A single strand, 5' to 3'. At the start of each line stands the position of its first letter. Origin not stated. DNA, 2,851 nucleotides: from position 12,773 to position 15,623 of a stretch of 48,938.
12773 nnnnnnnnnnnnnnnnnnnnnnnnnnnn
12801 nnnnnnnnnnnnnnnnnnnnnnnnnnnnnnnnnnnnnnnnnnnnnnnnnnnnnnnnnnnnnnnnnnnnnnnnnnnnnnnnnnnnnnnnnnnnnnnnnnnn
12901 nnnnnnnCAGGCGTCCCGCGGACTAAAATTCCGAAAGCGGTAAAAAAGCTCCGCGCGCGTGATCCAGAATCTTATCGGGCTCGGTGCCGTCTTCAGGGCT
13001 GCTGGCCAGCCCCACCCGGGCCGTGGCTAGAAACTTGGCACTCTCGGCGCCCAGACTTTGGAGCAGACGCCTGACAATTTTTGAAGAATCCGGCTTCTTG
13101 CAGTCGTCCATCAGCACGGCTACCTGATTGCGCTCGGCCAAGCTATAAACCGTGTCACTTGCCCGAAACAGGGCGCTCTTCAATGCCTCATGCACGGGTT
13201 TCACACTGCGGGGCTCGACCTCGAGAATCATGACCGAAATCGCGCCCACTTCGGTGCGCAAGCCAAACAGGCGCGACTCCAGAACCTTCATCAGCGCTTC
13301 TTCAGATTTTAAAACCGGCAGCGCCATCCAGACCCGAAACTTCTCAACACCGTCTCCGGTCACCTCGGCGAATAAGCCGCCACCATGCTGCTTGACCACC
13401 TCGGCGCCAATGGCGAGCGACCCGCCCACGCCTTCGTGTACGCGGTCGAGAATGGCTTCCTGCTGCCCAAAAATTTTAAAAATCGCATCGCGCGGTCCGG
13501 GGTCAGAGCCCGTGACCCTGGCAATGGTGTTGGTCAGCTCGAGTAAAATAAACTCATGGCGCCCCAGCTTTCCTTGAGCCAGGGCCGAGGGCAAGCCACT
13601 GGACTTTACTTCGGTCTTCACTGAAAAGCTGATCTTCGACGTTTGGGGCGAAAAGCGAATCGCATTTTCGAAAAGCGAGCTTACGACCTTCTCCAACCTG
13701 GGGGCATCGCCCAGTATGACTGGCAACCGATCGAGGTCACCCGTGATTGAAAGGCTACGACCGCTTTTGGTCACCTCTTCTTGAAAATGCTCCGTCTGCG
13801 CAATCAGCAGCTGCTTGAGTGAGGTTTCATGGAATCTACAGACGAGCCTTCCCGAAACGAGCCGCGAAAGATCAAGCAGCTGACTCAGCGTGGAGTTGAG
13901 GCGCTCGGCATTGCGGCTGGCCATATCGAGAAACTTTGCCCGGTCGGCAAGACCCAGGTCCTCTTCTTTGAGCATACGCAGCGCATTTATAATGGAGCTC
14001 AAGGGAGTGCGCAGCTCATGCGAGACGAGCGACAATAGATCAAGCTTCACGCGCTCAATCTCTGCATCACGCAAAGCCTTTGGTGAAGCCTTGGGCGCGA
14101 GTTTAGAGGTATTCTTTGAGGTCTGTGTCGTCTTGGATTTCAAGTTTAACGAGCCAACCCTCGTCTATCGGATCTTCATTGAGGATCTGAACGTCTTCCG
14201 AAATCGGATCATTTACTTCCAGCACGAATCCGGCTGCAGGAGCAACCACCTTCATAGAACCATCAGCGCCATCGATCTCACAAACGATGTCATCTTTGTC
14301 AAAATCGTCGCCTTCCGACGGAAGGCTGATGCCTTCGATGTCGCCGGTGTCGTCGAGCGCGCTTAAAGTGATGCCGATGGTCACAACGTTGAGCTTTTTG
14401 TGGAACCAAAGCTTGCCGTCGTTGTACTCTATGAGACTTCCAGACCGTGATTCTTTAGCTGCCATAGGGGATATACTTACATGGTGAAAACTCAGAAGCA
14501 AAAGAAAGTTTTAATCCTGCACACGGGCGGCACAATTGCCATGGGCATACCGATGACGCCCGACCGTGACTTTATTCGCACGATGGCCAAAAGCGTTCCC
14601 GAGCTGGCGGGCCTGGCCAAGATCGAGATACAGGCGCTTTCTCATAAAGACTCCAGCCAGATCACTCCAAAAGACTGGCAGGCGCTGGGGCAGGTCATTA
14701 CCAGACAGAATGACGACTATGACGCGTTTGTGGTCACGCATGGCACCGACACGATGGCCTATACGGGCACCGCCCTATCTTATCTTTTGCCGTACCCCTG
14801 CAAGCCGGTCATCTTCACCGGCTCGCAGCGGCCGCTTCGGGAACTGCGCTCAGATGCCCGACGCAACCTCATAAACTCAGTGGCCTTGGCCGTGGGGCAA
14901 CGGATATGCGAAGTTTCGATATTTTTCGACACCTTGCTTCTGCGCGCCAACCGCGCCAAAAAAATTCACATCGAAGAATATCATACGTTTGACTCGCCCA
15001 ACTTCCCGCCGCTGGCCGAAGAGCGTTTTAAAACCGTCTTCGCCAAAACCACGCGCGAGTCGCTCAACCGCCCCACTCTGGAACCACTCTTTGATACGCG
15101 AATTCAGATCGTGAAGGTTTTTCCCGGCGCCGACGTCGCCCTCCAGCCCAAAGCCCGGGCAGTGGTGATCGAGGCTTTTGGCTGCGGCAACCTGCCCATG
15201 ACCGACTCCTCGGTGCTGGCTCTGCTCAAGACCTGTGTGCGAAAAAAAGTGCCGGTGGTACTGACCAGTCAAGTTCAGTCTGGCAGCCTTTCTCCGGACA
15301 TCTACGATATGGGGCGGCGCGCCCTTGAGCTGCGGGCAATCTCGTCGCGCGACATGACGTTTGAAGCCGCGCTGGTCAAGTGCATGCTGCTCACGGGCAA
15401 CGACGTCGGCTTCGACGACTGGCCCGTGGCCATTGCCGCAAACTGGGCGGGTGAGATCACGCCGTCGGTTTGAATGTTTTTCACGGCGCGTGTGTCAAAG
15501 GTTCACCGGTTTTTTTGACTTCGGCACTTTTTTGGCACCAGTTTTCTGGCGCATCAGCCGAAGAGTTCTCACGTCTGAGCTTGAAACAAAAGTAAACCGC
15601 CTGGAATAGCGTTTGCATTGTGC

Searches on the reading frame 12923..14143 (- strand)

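Call 21: search_protein_families(library=pfam, proteins=[window:12923-14143:-], max_evalue=0.001)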
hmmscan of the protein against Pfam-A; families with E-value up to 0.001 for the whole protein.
window:12923-14143:- (406 aa): 2 families
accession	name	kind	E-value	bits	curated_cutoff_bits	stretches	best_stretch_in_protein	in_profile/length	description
PF00512.31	HisKA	-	1.3e-14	54.4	26.9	1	33-97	2-65/66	His Kinase A (phospho-acceptor) domain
PF02518.31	HATPase_c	-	3.6e-05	24.6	26.4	1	145-273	1-107/111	Histidine kinase-, DNA gyrase B-, and HSP90-like ATPase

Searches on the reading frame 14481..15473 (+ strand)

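Call 4: search_protein_families(library=pfam, proteins=[window:14481-15473:+], max_evalue=1)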
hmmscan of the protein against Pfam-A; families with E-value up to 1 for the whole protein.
window:14481-15473:+ (330 aa): 2 families
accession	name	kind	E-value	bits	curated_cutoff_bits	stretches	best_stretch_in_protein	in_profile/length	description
PF00710.25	Asparaginase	-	6e-55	186.2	22.5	1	9-181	1-180/193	Asparaginase, N-terminal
PF17763.6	Asparaginase_C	-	1.4e-20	73.8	34.6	1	207-308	1-104/114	Glutaminase/Asparaginase C-terminal domain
